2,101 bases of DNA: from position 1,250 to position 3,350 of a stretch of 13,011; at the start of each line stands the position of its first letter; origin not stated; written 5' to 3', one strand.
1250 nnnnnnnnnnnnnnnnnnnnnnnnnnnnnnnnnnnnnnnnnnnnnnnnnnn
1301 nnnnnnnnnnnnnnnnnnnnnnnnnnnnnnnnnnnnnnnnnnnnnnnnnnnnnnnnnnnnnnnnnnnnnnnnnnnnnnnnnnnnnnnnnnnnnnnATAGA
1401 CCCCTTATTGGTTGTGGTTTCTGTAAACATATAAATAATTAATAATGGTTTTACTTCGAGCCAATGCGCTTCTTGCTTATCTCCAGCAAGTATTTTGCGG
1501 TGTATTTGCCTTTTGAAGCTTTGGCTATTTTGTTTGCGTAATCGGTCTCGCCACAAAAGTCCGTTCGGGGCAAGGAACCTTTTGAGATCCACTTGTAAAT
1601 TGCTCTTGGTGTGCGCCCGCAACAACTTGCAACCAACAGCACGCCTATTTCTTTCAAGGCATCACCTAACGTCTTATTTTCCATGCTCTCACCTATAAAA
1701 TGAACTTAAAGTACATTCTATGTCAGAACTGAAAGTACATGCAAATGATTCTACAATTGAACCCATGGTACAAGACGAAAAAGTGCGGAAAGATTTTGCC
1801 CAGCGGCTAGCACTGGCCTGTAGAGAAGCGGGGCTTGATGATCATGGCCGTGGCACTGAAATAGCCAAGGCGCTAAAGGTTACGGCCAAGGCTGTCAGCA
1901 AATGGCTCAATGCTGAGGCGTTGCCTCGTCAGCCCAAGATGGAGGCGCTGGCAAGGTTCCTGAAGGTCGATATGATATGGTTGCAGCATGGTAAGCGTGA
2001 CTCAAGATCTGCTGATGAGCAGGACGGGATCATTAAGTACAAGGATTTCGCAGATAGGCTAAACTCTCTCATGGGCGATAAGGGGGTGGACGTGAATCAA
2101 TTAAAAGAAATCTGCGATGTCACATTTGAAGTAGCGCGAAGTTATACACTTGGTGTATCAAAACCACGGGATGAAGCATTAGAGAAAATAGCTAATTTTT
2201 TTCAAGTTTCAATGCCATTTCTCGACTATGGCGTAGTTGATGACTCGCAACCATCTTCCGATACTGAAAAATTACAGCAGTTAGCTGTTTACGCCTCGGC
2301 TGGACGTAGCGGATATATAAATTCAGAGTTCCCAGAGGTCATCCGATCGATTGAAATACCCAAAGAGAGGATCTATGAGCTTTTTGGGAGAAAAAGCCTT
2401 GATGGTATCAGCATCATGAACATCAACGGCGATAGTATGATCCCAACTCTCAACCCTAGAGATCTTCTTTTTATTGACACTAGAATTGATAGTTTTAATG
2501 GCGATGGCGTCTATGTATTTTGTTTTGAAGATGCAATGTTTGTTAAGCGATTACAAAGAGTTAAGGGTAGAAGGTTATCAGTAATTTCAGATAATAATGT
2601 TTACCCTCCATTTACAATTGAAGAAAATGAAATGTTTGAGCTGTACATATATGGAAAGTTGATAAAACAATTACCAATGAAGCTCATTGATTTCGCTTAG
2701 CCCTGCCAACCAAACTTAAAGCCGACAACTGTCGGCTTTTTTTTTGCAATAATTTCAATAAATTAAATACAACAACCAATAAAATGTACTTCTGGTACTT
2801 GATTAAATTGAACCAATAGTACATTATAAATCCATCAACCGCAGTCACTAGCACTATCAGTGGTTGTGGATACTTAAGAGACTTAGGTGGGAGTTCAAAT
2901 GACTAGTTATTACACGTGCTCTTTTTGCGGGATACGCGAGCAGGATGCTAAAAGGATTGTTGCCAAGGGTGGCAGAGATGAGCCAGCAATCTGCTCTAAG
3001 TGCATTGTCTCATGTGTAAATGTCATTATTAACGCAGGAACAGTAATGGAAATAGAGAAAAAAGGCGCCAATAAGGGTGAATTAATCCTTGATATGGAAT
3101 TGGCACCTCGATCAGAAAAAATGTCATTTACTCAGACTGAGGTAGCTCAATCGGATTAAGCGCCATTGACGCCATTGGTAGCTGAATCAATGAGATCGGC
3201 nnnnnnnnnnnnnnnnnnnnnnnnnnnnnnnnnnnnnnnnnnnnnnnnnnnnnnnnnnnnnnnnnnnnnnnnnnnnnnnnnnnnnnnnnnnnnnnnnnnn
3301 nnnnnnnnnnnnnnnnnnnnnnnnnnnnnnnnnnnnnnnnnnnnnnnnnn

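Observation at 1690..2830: Tandem-HTH CI-type repressor paired with asymmetric 17-bp operators at OR-like and OL-like positions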

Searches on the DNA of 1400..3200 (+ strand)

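Call 7: search_dna_similar(query=window:1400-3200:+, collection=phages, mode=near)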
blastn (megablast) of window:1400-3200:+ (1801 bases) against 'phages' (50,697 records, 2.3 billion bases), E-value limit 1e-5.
No match.

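Call 8: search_dna_similar(query=window:1400-3200:+, collection=ecoli_genomes, mode=near)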
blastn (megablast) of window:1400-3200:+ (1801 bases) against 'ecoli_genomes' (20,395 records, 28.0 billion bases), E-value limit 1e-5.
No match.
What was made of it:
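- Tried and rejected: Near-identity DNA searches of 1400-3200 against the phage records and against E. coli genomes found nothing (calls 7, 8).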
